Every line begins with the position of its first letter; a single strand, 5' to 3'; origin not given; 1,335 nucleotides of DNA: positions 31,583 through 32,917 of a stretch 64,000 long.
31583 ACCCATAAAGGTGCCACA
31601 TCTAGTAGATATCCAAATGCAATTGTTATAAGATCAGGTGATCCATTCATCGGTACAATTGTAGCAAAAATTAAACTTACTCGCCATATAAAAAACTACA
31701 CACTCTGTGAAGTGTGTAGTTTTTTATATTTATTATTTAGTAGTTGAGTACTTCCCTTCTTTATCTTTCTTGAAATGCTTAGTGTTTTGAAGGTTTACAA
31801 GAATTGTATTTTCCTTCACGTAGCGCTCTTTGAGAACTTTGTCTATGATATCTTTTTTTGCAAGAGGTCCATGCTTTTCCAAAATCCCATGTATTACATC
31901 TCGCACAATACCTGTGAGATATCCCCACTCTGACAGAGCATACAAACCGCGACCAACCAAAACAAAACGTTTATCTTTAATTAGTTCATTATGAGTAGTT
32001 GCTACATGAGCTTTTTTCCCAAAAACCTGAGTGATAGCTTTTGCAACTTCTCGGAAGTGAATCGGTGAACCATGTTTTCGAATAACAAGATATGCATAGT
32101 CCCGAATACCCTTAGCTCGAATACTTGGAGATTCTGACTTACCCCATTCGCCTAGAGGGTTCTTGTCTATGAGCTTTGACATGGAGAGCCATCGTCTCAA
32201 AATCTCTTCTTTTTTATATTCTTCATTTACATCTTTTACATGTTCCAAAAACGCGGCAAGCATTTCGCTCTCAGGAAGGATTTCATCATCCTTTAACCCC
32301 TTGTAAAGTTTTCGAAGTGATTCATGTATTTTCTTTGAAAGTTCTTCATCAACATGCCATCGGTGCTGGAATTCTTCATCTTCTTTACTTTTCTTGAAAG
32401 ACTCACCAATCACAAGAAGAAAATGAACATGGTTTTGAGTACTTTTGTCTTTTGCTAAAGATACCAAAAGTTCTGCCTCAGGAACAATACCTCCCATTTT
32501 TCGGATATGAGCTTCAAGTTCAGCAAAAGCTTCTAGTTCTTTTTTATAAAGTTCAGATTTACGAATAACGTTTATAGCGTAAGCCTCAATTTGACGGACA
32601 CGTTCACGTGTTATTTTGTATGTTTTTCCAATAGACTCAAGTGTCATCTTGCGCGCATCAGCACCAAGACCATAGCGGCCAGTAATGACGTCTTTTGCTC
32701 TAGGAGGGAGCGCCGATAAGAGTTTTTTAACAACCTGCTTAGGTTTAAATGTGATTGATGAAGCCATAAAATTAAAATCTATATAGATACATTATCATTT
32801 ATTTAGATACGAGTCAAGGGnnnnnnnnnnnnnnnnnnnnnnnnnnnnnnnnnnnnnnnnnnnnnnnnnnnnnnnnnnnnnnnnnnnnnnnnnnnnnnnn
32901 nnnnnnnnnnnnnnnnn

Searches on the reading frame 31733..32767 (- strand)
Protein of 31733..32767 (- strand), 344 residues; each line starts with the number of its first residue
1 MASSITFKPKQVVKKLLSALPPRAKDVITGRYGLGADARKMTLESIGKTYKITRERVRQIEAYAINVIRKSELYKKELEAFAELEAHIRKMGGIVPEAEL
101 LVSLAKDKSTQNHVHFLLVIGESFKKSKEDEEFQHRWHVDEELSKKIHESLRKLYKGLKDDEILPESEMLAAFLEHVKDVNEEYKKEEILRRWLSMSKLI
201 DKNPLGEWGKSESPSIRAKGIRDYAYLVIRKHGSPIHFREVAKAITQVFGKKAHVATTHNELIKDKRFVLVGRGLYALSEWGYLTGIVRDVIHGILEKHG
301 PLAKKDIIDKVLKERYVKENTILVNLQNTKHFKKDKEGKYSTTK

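Call 70: search_protein_families(library=pfam, proteins=[window:31733-32767:-], max_evalue=0.00001)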
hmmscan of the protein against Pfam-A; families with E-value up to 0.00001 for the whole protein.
window:31733-32767:- (344 aa): 2 families
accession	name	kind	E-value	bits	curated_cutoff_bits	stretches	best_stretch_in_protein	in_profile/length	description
PF04545.22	Sigma70_r4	-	2.9e-14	52.7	24.1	1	16-70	1-50/50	Sigma-70, region 4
PF05066.19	HARE-HTH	-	1.8e-07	31.9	25.9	0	223-281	5-71/71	HB1, ASXL, restriction endonuclease HTH domain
